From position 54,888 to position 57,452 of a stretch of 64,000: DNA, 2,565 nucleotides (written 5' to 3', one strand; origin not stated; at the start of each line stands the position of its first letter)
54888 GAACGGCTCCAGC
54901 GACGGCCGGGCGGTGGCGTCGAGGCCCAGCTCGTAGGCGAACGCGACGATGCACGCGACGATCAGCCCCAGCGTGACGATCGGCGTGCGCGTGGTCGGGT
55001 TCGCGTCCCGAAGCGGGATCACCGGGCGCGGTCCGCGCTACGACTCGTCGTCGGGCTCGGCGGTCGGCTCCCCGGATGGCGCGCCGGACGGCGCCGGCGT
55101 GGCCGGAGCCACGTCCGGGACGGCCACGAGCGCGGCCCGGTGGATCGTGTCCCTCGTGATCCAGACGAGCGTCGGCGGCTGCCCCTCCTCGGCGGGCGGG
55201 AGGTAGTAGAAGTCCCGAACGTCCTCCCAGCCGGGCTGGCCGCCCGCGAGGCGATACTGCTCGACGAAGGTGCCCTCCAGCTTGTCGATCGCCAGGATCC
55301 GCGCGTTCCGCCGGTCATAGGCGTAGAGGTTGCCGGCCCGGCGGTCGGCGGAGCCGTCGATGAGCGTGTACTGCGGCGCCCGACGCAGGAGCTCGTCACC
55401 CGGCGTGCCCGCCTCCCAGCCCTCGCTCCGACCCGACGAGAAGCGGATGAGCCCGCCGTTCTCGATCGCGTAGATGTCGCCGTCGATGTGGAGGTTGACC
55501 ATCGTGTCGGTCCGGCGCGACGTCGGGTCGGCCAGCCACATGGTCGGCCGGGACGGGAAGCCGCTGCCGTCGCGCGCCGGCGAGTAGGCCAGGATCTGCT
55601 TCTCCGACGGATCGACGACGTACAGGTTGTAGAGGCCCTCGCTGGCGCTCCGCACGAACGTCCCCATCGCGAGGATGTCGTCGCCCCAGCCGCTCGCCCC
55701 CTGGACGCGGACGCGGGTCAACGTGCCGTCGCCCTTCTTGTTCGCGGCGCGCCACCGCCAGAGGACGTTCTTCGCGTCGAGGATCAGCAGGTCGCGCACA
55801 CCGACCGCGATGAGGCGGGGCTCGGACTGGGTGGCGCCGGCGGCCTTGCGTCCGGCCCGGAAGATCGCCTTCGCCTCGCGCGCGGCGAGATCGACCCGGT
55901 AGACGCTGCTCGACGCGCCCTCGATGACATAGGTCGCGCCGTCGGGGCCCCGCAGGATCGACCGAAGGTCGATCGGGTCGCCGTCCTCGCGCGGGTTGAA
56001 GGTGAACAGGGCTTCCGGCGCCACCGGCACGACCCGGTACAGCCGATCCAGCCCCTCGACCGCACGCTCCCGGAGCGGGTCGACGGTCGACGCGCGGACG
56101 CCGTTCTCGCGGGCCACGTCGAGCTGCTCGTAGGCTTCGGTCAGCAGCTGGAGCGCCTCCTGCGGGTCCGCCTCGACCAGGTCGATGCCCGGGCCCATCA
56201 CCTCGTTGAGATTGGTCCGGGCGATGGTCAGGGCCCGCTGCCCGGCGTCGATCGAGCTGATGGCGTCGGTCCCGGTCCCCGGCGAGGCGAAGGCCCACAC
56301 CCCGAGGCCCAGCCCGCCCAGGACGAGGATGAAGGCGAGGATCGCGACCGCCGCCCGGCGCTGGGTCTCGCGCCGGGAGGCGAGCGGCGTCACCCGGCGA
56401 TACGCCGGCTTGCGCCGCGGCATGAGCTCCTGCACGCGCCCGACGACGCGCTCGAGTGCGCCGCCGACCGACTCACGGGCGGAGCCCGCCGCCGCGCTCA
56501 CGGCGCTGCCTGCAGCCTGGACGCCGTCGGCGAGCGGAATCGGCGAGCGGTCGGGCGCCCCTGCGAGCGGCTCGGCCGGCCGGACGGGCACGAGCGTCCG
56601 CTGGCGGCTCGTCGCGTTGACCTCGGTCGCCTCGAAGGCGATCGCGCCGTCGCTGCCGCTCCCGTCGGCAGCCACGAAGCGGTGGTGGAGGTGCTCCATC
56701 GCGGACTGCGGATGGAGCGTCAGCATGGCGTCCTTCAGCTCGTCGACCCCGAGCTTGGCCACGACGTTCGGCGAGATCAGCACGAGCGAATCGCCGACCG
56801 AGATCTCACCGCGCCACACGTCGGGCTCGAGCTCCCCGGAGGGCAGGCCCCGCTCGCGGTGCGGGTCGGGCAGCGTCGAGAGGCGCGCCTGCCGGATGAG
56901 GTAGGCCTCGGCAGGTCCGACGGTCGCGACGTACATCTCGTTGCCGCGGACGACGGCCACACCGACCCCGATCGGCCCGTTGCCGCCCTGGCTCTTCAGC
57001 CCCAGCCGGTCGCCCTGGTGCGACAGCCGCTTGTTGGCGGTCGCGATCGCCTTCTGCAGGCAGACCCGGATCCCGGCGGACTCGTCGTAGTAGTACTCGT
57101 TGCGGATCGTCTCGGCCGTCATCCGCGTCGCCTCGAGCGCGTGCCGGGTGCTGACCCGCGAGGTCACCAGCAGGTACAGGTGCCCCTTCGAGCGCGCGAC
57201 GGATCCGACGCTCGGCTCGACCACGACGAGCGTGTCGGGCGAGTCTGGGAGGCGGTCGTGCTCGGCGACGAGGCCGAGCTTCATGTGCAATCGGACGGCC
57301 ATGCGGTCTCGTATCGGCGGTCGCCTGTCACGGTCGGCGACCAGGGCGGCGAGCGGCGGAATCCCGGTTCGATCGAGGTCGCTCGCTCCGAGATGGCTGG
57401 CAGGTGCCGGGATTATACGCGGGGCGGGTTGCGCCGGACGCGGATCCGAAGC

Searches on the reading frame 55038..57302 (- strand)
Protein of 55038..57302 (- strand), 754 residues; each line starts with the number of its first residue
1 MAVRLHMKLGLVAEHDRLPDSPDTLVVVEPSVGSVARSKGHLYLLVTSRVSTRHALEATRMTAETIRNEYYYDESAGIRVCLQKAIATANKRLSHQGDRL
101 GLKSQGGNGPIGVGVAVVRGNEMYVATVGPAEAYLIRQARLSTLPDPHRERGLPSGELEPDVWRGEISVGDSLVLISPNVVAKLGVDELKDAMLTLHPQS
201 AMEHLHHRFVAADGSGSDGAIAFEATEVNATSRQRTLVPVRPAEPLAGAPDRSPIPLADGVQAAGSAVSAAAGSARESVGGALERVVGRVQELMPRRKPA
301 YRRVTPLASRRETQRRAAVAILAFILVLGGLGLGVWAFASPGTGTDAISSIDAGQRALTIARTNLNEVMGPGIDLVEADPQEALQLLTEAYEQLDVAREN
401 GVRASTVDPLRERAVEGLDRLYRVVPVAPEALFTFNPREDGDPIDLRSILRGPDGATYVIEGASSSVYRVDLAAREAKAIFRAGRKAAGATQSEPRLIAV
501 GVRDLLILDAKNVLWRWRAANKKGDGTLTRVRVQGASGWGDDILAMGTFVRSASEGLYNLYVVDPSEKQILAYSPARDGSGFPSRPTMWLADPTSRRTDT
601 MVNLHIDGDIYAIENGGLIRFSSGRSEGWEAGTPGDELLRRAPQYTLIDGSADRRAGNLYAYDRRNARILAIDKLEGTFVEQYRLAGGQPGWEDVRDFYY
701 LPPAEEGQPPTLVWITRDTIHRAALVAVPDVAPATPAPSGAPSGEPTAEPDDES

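Call 14: search_protein_families(library=pfam, proteins=[window:55038-57302:-], max_evalue=0.01)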
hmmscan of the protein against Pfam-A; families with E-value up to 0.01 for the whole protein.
window:55038-57302:- (754 aa): 0 families

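Call 15: search_protein_families(library=ncbifam, proteins=[window:55038-57302:-], max_evalue=0.01)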
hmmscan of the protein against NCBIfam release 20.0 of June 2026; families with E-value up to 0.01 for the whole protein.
window:55038-57302:- (754 aa): 1 family
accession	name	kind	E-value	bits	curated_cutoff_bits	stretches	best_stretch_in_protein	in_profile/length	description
NF033484.1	Stp1_PP2C_phos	equivalog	0.00094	18.7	230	1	58-144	42-125/232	Stp1/IreP family PP2C-type Ser/Thr phosphatase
